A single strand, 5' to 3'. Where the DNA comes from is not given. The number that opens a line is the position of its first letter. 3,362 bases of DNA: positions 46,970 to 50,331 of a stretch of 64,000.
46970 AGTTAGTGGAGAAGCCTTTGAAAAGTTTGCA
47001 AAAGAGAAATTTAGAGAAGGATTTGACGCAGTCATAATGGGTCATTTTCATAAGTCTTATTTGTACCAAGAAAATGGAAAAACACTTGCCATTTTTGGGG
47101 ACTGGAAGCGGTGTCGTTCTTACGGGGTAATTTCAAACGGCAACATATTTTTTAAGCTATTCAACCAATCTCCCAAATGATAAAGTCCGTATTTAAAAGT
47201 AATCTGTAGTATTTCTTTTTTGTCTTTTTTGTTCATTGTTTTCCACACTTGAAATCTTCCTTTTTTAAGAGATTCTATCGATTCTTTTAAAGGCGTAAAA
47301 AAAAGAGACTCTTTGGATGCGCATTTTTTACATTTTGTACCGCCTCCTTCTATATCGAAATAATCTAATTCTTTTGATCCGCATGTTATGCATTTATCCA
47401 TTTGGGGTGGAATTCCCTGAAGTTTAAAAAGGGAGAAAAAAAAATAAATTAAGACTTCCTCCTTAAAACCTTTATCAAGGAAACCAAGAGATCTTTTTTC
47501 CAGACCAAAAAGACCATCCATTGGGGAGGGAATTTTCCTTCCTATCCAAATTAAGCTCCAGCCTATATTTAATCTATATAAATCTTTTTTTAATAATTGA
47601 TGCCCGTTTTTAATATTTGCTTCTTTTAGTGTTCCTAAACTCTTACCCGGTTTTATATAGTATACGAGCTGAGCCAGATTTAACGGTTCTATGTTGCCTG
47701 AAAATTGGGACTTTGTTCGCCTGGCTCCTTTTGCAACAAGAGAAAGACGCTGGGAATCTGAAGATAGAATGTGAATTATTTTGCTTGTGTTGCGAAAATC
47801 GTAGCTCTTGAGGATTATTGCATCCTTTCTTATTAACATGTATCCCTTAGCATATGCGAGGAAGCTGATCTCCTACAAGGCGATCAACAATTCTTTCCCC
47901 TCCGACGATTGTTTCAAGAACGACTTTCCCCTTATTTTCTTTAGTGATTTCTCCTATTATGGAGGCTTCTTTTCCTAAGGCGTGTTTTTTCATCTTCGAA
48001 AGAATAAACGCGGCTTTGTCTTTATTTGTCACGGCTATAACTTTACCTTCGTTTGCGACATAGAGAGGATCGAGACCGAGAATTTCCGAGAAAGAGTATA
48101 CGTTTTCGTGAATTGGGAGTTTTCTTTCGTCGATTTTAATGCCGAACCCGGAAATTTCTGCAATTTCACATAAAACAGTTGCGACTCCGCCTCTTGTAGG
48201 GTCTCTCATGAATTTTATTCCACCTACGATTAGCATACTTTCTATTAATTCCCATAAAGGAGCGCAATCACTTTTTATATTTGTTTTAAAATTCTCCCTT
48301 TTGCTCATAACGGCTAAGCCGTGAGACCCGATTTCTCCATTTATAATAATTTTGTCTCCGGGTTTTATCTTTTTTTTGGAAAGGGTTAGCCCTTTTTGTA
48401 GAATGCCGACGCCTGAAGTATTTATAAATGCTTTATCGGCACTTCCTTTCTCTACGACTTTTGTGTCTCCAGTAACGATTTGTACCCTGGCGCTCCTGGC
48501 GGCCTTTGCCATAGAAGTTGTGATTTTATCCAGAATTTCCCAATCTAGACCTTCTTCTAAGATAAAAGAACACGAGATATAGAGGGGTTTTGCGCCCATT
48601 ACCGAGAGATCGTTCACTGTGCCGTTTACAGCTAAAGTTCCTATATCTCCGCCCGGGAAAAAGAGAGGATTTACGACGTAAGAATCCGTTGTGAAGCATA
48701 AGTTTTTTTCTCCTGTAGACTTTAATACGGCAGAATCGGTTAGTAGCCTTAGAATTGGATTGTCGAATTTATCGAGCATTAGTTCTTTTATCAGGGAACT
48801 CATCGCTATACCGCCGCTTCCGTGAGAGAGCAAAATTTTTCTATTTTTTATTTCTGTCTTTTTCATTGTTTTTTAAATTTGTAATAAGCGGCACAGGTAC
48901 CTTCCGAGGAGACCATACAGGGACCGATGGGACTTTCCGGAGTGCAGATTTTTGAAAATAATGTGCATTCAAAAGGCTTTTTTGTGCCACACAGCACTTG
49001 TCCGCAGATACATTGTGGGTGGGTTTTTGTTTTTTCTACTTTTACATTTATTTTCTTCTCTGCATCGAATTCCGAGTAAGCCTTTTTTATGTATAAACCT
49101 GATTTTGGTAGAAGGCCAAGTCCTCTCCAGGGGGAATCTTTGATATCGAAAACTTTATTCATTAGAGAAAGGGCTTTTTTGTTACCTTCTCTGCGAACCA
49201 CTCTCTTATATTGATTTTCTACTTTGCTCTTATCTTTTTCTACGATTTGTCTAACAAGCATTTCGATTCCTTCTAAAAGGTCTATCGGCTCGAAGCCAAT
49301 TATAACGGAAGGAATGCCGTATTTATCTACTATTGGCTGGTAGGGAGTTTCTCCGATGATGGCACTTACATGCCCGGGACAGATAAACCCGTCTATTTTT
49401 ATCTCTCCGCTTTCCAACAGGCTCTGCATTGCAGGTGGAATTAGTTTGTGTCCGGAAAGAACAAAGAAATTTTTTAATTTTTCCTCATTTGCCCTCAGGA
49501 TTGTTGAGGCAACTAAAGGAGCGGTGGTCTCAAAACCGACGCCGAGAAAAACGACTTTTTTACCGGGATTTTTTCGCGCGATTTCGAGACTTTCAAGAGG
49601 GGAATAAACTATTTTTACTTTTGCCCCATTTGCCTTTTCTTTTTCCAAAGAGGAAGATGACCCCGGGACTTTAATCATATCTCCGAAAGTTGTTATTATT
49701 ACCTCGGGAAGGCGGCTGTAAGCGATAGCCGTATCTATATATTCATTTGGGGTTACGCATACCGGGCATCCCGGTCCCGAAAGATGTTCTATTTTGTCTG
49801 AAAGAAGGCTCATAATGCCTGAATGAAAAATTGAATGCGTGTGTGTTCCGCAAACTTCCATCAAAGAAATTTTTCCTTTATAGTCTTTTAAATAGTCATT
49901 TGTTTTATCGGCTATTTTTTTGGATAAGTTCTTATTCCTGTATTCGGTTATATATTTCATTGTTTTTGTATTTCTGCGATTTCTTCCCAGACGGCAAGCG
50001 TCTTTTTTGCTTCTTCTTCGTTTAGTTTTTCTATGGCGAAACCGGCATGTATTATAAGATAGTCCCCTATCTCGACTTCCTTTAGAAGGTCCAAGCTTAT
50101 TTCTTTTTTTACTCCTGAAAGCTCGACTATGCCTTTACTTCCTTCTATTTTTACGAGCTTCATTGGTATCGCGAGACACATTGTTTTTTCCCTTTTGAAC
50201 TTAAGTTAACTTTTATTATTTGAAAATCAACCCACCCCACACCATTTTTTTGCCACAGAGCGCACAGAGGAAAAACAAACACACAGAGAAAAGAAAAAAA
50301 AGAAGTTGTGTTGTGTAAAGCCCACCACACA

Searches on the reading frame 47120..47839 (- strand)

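Call 13: search_protein_families(library=pfam, proteins=[window:47120-47839:-], max_evalue=0.00001)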
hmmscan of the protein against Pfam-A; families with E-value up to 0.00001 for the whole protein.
window:47120-47839:- (239 aa): 2 families
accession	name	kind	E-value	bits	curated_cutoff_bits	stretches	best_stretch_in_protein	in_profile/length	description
PF11967.14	RecO_N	-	1.4e-18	67.1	27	1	1-78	1-78/80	Recombination protein O N terminal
PF02565.21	RecO_C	-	1.9e-11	44.4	22.1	1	106-229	26-156/157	Recombination protein O C terminal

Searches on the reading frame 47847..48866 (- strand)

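Call 13: search_protein_families(library=pfam, proteins=[window:47847-48866:-], max_evalue=0.00001)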
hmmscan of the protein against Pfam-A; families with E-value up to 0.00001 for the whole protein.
window:47847-48866:- (339 aa): 2 families
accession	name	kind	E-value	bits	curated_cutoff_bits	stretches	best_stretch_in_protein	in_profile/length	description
PF02769.27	AIRS_C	-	2e-27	96.7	23.1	1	168-317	1-155/156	AIR synthase related protein, C-terminal domain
PF00586.29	AIRS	-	2.1e-24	86.5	24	1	44-155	3-111/112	AIR synthase related protein, N-terminal domain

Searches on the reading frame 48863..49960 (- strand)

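Call 13: search_protein_families(library=pfam, proteins=[window:48863-49960:-], max_evalue=0.00001)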
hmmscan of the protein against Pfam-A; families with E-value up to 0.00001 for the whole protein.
window:48863-49960:- (365 aa): 1 family
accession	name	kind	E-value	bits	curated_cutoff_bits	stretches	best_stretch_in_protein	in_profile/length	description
PF01924.21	HypD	-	6.3e-152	506.2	25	1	14-363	4-351/351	Hydrogenase formation hypA family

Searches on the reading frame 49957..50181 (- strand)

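Call 13: search_protein_families(library=pfam, proteins=[window:49957-50181:-], max_evalue=0.00001)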
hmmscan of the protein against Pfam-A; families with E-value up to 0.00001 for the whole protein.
window:49957-50181:- (74 aa): 1 family
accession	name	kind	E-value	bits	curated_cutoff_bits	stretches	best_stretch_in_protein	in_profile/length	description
PF01455.23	HupF_HypC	-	7.5e-28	96.9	28.5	1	1-65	1-65/65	HupF/HypC family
